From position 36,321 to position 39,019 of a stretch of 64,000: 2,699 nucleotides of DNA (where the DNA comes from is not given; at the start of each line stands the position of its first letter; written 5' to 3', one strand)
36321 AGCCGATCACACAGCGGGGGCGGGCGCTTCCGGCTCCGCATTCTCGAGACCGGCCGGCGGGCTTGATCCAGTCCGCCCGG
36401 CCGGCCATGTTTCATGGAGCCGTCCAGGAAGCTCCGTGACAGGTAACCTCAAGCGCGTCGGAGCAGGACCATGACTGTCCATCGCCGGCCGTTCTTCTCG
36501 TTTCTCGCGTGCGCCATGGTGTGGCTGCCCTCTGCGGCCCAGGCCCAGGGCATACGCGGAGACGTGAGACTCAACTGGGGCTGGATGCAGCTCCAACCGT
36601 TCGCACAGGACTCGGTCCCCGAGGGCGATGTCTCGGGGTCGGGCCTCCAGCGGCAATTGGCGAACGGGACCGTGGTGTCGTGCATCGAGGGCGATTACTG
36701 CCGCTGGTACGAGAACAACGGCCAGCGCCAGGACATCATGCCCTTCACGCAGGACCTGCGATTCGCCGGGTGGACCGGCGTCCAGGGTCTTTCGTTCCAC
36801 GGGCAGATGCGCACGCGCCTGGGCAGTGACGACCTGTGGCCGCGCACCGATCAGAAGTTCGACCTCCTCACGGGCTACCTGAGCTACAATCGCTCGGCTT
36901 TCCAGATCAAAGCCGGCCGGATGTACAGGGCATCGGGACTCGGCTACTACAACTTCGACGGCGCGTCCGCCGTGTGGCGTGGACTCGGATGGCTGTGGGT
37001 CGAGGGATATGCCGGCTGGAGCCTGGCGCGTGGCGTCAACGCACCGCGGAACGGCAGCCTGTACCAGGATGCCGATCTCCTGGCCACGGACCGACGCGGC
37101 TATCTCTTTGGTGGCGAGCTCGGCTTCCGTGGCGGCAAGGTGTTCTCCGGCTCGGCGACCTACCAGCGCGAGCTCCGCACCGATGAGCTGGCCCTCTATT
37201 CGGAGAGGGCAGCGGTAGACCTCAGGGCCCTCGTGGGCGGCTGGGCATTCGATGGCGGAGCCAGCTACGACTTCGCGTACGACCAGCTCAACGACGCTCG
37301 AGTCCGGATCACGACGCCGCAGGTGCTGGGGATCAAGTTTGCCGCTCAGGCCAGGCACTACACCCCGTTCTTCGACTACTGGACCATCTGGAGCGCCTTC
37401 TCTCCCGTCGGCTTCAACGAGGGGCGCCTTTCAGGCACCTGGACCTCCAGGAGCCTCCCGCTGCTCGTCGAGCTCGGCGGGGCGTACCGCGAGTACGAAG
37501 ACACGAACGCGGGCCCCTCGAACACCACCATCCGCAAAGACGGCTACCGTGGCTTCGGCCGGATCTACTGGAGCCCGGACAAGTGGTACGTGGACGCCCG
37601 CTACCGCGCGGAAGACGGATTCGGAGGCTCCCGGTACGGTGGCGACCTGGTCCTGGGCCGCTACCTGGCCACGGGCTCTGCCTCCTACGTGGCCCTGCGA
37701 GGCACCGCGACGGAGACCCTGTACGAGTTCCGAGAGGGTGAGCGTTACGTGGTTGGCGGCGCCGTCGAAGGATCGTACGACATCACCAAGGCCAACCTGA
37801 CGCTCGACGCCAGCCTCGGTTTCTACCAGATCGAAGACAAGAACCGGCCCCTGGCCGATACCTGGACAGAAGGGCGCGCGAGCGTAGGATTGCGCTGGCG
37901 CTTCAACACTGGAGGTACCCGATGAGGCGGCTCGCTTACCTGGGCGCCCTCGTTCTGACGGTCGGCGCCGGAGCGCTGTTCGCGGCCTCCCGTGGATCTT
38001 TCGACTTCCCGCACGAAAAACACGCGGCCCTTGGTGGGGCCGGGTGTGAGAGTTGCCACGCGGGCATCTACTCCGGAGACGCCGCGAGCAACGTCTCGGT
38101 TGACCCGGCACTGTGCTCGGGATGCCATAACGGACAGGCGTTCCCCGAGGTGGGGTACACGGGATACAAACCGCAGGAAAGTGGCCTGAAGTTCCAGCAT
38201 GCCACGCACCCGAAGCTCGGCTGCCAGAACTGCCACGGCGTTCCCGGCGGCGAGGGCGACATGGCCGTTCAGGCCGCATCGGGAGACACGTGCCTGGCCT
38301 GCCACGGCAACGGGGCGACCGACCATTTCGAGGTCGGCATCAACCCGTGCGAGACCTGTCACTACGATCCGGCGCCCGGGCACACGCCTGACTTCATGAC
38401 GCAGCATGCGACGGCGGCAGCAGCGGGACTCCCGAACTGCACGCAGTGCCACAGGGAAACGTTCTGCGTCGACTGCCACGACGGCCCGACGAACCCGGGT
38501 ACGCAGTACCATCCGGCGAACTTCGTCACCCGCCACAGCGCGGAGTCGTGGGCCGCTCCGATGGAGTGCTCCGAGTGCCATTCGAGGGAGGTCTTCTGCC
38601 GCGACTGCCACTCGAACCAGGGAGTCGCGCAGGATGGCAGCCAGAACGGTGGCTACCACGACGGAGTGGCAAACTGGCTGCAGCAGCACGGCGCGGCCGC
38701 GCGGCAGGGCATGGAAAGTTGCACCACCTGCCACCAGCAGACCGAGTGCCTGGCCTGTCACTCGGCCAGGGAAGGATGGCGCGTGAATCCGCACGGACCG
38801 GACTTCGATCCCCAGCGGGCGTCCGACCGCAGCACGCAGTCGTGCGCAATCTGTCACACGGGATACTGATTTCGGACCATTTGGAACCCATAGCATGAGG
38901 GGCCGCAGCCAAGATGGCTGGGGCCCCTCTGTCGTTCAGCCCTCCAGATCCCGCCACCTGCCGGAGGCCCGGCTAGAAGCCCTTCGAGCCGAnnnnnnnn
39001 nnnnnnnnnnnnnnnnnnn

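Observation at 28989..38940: About 10 kb multiheme-cytochrome cluster resembling a porin-cytochrome extracellular electron transfer conduit plus CbcL-like quinol oxidoreductases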

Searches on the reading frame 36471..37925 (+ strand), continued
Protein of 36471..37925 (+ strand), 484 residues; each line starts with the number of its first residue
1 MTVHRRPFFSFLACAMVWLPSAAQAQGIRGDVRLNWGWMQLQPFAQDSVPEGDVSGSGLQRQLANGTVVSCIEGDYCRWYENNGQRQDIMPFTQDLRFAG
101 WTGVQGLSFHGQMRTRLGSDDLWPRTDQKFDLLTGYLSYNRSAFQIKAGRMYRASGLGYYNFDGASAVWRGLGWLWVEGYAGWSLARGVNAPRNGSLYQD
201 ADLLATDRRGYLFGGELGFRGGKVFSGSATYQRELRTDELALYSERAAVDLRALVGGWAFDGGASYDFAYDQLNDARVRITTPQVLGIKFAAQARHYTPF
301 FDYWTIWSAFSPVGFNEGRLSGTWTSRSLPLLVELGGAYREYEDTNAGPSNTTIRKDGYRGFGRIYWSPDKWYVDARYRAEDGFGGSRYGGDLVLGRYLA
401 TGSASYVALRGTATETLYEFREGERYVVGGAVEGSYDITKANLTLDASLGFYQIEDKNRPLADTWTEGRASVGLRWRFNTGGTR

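Call 81: fold_search(model_id=the predicted structure, library=pdb)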
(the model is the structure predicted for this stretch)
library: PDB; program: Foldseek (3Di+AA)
matches with E <= 10: 895; with E <= 0.001: 257
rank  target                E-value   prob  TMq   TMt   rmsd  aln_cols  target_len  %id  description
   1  5ldv                  3.8e-09  1.00  0.40  0.46  13.5       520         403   10  Crystal Structures of MOMP from Campylobacter jejuni (released 2016-10-26)
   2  5ldt_A                2.8e-08  1.00  0.39  0.45  12.8       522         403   11  Crystal Structures of MOMP from Campylobacter jejuni (released 2016-10-26)
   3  3ohn_A                3.7e-08  1.00  0.44  0.45  11.5       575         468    9  Crystal structure of the FimD translocation domain (released 2011-06-01)
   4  9fy9_D                4.1e-07  1.00  0.44  0.33  13.8       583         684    8  Cryo-EM structure of the type 1 chaperone-usher pilus FimD-tip complex (FimDHGFC) - Conformer 1 (released 2025-06-04)
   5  2vqi_A                8.3e-07  1.00  0.38  0.38  17.2       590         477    9  Structure of the P pilus usher (PapC) translocation pore (released 2008-05-27)
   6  8wv0_B                8.7e-07  1.00  0.31  0.44  14.3       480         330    9  Outer membrane porin of Burkholderia pseudomallei (BpsOmp38) (released 2024-10-30)
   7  4aui_A                1.1e-06  1.00  0.27  0.35  14.6       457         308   11  STRUCTURE AND FUNCTION OF THE PORB PORIN FROM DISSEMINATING N. GONORRHOEAE (released 2012-10-10)
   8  2vqi_B                1.2e-06  1.00  0.39  0.39  16.9       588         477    9  Structure of the P pilus usher (PapC) translocation pore (released 2008-05-27)
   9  3wi5                  1.4e-06  1.00  0.28  0.36  13.5       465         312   10  Crystal structure of the Loop 7 mutant PorB from Neisseria meningitidis serogroup B (released 2014-01-01)
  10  3rfz_B                2.0e-06  1.00  0.46  0.31   9.2       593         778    8  Crystal structure of the FimD usher bound to its cognate FimC:FimH substrate (released 2011-06-01)
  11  3ohn_B                2.4e-06  1.00  0.45  0.47  10.9       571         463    8  Crystal structure of the FimD translocation domain (released 2011-06-01)
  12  6r2q_B                2.4e-06  1.00  0.36  0.29  18.0       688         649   10  Structure of the Mtr complex (released 2020-04-22)
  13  1hxt                  2.6e-06  1.00  0.34  0.45  13.5       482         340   10  OMPF PORIN MUTANT NQAAA (released 2001-06-06)
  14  3jty_B                2.8e-06  1.00  0.39  0.46   9.3       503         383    8  Crystal structure of a BenF-like porin from Pseudomonas fluorescens Pf-5 (released 2009-10-20)
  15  8byt_A                2.8e-06  1.00  0.27  0.36  13.3       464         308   12  Outer membrane attachment porin OmpM1 from Veillonella parvula, C3 symmetry (released 2023-11-08)
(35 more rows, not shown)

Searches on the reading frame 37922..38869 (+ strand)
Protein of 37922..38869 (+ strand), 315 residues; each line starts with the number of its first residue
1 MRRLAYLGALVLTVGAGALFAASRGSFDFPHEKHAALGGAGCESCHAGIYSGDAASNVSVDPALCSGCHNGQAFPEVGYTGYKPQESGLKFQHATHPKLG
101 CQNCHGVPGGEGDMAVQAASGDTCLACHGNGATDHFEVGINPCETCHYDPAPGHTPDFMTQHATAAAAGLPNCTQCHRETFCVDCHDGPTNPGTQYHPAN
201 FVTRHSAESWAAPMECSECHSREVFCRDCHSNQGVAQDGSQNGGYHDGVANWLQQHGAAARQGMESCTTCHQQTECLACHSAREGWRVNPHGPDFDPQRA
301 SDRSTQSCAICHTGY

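Call 5: search_protein_families(library=pfam, proteins=[window:37922-38869:+], max_evalue=0.01)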
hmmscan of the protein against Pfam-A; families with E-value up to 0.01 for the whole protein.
window:37922-38869:+ (315 aa): 6 families
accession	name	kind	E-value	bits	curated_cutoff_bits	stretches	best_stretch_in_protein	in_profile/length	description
PF14522.11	Cytochrome_C7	-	2.5e-17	62.9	24.8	2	28-73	2-52/67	Cytochrome c7 and related cytochrome c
PF09699.15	Paired_CXXCH_1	-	6.5e-11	42.2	20.6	2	34-72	1-39/41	Doubled CXXCH motif (Paired_CXXCH_1)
PF14537.11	Cytochrom_c3_2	-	2.4e-10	41.2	25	2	39-105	6-64/79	Cytochrome c3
PF02085.21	Cytochrom_CIII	-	5.9e-09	36.6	22.9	1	85-130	17-55/101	Class III cytochrome C family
PF22113.1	Mtrc-MtrF_II-IV_dom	-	4e-08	33.4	30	0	143-313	9-164/176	Outer membrane cytochrome MtrC/MtrF-like, domains II/IV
PF09086.16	DUF1924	-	0.0052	17.6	22.5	1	246-303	9-65/96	Domain of unknown function (DUF1924)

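Call 6: search_protein_families(library=ncbifam, proteins=[window:37922-38869:+], max_evalue=0.01)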
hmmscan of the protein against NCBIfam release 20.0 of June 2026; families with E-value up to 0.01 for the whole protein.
window:37922-38869:+ (315 aa): 5 families
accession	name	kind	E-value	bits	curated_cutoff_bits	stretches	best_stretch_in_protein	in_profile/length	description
TIGR03508.1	decahem_SO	subfamily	6.7e-05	22.5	192.2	1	39-221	94-249/258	DmsE family decaheme c-type cytochrome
NF041781.1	mnquin_red_QrcA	equivalog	0.00019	21.1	180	1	16-72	20-74/174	menaquinone reductase multiheme cytochrome c subunit QrcA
NF041028.1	decahem_GSU2203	exception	0.00024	20.4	325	1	26-233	113-307/317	GSU2203 family decaheme c-type cytochrome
NF045722.1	c3_cytochr_TmcA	equivalog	0.0005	19.9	114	1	13-73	30-91/125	acidic tetraheme cytochrome c3 TmcA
TIGR01905.1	paired_CXXCH_1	subfamily_domain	0.0007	19.5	25.2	1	34-72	1-39/41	doubled CXXCH domain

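Call 12: find_homologous_proteins(query=window:37922-38869:+)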
Query window:37922-38869:+ (315 aa): 461 proteins with E <= 0.001 among 7078 candidates; the best 120 are listed.
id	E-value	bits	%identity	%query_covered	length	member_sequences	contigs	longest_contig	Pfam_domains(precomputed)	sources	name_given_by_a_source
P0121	5.5e-192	656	86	100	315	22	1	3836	PF09699.16,PF14537.12,PF02085.22,PF14522.12,PF22113.2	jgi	jgi:predicted CXXCH cytochrome family protein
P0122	4.9e-190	649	85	100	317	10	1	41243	PF09699.16,PF14537.12,PF02085.22,PF14522.12,PF22113.2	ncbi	-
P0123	1.2e-186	638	84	100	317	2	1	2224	PF09699.16,PF14537.12,PF02085.22,PF14522.12,PF22113.2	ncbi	-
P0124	4.1e-184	630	82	100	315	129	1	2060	PF09699.16,PF02085.22,PF14522.12,PF22113.2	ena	-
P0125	1.7e-182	624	82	100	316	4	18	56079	PF09699.16,PF14537.12,PF02085.22,PF14522.12,PF22113.2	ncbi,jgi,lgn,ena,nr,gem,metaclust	ncbi:MAG: cytochrome c3 family protein [Candidatus Palauibacterales bacterium]|jgi:Cytochrome c7 and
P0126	1.3e-169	582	75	100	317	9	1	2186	PF09699.16,PF14537.12,PF02085.22,PF14522.12,PF22113.2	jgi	-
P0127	1.3e-162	559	75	100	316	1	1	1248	PF09699.16,PF02085.22,PF14522.12,PF22113.2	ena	-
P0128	5.4e-158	544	72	100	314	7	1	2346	PF09699.16,PF14522.12,PF22113.2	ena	-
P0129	4.3e-155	534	71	100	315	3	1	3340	PF09699.16,PF02085.22,PF14522.12,PF22113.2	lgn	-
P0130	1.9e-152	525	70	100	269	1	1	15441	PF09699.16,PF14537.12,PF02085.22,PF14522.12,PF22113.2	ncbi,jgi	jgi:predicted CXXCH cytochrome family protein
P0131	1.4e-151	523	69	100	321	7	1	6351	PF09699.16,PF14537.12,PF02085.22,PF14522.12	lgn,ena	-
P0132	6.7e-151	520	70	100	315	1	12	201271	PF09699.16,PF02085.22,PF14522.12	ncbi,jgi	jgi:predicted CXXCH cytochrome family protein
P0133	8.0e-148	510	72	92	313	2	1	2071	PF09699.16,PF02085.22,PF14522.12,PF22113.2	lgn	-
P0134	3.2e-144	498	72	91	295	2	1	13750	PF09699.16,PF14537.12,PF02085.22,PF14522.12,PF22113.2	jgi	jgi:predicted CXXCH cytochrome family protein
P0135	9.1e-105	369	64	52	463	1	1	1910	PF09699.16,PF14537.12,PF14522.12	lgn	-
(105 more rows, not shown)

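Call 31: search_solved_structures(query=window:37922-38869:+, max_evalue=1)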
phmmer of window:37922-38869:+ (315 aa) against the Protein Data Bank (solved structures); distinct sequences matched with E-value up to 1: 5.
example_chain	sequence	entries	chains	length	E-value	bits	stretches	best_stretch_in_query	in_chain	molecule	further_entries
1aqe_A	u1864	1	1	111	0.016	17.7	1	79-107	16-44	CYTOCHROME C3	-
1czj_A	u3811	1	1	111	0.018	17.5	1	79-107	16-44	CYTOCHROME C3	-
1ehj_A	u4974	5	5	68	0.04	16.4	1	82-130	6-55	CYTOCHROME C7 | CYTOCHROME C551.5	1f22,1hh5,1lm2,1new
1kwj_A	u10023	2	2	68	0.12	14.8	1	86-130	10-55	cytochrome c7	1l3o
2c1u_A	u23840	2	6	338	0.44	12.9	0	173-209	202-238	DI-HAEM CYTOCHROME C PEROXIDASE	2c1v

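Call 52: predict_structure(alignment_id=A2)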
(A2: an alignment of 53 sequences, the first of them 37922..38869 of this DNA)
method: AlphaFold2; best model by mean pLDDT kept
length: 315 residues; sequences in the alignment: 53
mean_pLDDT: 63.5   pTM: 0.41
mean pLDDT of the five models: 63.5, 61.4, 59.2, 52.5, 51.6
residues with pLDDT >= 90: 52; 70-90: 67; 50-70: 74; < 50: 122
segments of 3 or more residues with pLDDT < 50: 135-154, 169-197, 200-202, 204-220, 233-253, 264-274, 276-289
pLDDT, mean of each block of 10 residues (from residue 1): 91 89 67 88 92 91 93 91 78 85 89 87 76 48 42 52 52 40 41 47 47 47 51 44 43 52 49 44 47 55 58 48
secondary structure, 60 per line:
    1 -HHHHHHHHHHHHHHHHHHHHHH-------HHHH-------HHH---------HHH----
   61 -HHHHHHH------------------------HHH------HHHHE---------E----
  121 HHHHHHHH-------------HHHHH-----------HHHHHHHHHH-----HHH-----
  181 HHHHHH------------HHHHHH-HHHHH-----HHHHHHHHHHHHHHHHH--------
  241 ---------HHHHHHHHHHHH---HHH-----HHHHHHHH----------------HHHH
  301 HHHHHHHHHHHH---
elements in order: H2-23 H31-34 H62-68 H102-105 H121-128 H142-146 H158-167 H181-186 H199-204 H206-210 H216-232 H250-261 H273-280 H297-312

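Call 54: fold_search(model_id=the predicted structure, library=pdb)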
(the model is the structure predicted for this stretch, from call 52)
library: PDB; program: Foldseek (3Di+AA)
matches with E <= 10: 4; with E <= 0.001: 0
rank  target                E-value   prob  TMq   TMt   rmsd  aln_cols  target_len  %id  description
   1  8ybx_J                4.4e+00  0.02  0.08  0.13  19.3       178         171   10  Structure of the FADD/Caspase-8/cFLIP death effector domain assembly (released 2024-05-15)
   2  9fmd_U                7.0e+00  0.01  0.08  0.08  31.3       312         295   10  Integrative model of the human post-catalytic spliceosome (P-complex) (released 2024-07-10)
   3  1gm4                  8.4e+00  0.01  0.08  0.17  14.6       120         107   19  OXIDISED STRUCTURE OF CYTOCHROME C3 FROM DESULFOVIBRIO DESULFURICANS ATCC 27774 at pH 7.6 (released 2002-09-05)
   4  3cyr                  8.9e+00  0.01  0.09  0.20  15.9       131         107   15  CYTOCHROME C3 FROM DESULFOVIBRIO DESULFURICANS ATCC 27774P (released 1998-01-28)

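Call 57: search_solved_structures(query=A2, max_evalue=1)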
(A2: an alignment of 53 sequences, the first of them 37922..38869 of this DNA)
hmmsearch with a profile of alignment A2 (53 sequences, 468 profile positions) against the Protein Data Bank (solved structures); distinct sequences matched with E-value up to 1: 42.
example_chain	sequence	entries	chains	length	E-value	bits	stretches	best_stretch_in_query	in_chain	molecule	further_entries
3ov0_A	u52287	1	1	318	6.9e-17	64.7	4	39-154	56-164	Cytochrome c family protein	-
6btm_A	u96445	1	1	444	2.2e-10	43.3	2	70-160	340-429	Alternative Complex III subunit A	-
8k9e_A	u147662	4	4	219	2.8e-10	43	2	86-132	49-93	Cytochrome c7-like domain-containing protein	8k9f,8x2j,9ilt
3ouq_A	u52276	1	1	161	8.2e-10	41.4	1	39-149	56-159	Cytochrome c family protein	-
1h29_A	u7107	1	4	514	1.3e-09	40.7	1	38-205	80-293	HIGH-MOLECULAR-WEIGHT CYTOCHROME C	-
1gws_A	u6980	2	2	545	2.1e-09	40.1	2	38-155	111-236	HIGH-MOLECULAR-WEIGHT CYTOCHROME C | High-molecular-weight cytochrome c precursor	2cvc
6lod_A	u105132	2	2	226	2e-08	36.8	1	28-133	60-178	MULTIHEME_CYTC domain-containing protein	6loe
6f0k_A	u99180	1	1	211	2.7e-08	36.4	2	73-132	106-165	Cytochrome c family protein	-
2e84_A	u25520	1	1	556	1.9e-07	33.7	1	39-155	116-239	High-molecular-weight cytochrome c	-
1z1n_X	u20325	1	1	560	4.7e-07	32.3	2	37-133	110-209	sixteen heme cytochrome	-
1ehj_A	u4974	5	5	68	1.1e-05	27.9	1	81-149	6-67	CYTOCHROME C7 | CYTOCHROME C551.5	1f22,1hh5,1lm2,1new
1kwj_A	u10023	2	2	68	1.5e-05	27.4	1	81-149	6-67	cytochrome c7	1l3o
3pmq_A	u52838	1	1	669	2.3e-05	26.8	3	38-132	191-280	Decaheme cytochrome c MtrF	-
6r2q_A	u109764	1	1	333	0.00019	23.7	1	85-204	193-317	Cystathionine beta-synthase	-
3h4n_A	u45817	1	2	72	0.00036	22.8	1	82-149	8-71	Cytochrome c7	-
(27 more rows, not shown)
